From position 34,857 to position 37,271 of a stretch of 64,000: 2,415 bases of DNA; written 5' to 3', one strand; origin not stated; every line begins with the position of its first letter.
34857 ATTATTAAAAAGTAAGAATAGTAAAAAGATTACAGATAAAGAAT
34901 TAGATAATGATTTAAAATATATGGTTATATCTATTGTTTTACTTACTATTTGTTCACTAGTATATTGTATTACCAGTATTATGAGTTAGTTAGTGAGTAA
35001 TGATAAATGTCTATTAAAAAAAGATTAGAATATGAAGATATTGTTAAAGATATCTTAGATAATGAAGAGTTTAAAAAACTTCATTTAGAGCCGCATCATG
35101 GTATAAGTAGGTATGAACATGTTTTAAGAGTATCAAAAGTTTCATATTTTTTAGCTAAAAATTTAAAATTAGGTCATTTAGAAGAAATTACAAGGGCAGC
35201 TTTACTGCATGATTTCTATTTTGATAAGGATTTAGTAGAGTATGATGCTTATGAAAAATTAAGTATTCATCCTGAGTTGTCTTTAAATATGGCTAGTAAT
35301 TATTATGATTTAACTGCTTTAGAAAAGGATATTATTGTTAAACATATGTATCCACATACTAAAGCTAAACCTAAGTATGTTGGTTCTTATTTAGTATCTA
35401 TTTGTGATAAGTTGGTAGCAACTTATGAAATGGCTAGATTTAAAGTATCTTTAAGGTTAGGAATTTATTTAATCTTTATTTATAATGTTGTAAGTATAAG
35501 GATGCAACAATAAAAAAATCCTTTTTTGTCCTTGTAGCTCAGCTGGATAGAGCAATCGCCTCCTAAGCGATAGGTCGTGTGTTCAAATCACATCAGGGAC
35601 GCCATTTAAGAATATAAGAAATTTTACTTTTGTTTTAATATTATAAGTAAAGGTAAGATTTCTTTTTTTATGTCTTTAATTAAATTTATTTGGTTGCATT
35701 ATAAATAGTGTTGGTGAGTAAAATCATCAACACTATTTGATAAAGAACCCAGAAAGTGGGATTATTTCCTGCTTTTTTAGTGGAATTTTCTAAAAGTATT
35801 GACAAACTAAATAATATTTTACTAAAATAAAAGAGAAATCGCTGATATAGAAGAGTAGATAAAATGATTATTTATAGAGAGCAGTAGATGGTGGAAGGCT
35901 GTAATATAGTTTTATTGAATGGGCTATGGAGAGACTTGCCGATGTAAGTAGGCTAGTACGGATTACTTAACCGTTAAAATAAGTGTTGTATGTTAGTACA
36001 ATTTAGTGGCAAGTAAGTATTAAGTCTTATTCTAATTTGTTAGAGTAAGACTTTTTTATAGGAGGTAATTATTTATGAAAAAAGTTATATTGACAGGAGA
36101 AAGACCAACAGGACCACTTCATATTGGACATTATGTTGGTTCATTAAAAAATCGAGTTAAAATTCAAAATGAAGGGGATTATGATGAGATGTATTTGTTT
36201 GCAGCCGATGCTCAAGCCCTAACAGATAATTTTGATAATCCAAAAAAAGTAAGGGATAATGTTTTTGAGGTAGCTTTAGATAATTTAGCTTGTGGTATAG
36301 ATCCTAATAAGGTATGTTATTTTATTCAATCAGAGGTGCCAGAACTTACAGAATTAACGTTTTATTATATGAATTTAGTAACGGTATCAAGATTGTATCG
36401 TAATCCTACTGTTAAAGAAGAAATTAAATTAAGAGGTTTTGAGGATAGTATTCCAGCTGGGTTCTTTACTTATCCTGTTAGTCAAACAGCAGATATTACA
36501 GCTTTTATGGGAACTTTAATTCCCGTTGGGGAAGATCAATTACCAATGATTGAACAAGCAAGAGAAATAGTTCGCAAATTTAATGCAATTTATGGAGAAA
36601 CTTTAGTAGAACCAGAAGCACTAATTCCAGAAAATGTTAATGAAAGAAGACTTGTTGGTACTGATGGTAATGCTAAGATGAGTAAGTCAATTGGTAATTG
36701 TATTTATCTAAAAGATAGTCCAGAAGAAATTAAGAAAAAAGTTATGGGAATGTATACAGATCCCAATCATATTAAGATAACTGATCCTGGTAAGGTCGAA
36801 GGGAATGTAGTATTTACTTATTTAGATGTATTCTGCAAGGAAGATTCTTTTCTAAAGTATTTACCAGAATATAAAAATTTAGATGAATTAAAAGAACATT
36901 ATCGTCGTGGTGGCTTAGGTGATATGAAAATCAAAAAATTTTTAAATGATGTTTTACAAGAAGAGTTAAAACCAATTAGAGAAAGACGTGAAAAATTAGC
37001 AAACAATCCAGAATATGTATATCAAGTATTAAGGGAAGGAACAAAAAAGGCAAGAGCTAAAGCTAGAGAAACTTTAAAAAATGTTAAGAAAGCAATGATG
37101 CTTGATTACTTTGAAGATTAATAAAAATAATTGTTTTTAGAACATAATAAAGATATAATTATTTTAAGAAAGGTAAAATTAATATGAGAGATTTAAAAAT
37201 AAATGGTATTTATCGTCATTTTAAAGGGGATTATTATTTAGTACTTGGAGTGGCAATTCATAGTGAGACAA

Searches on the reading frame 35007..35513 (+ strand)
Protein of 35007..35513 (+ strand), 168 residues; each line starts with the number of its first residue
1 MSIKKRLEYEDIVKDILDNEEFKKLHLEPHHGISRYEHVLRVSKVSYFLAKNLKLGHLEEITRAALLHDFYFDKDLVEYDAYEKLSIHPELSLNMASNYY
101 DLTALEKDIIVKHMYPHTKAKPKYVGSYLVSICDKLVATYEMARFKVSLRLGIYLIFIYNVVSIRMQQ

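Call 12: search_protein_families(library=pfam, proteins=[window:35007-35513:+], max_evalue=0.01)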
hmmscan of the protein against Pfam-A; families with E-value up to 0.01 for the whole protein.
window:35007-35513:+ (168 aa): 1 family
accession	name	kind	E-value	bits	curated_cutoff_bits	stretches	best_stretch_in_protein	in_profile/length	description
PF01966.28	HD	-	4.3e-07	30.7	22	1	35-138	1-115/116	HD domain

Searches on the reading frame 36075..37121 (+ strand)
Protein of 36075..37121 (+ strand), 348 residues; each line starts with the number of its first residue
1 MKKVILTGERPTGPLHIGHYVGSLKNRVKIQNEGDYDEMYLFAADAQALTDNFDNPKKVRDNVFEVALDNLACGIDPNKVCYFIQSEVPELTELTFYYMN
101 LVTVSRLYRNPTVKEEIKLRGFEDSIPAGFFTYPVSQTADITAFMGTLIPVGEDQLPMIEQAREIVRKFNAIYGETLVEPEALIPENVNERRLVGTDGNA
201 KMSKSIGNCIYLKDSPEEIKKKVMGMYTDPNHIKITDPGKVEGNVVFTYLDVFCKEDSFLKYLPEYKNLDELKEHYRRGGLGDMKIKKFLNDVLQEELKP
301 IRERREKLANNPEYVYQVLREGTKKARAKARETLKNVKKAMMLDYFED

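Call 30: search_protein_families(library=pfam, proteins=[window:36075-37121:+], max_evalue=0.001)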
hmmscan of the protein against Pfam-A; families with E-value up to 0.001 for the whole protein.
window:36075-37121:+ (348 aa): 1 family
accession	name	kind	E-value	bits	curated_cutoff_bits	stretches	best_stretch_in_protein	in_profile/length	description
PF00579.31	tRNA-synt_1b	-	5.2e-51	174.1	21.1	1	5-298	8-291/292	tRNA synthetases class I (W and Y)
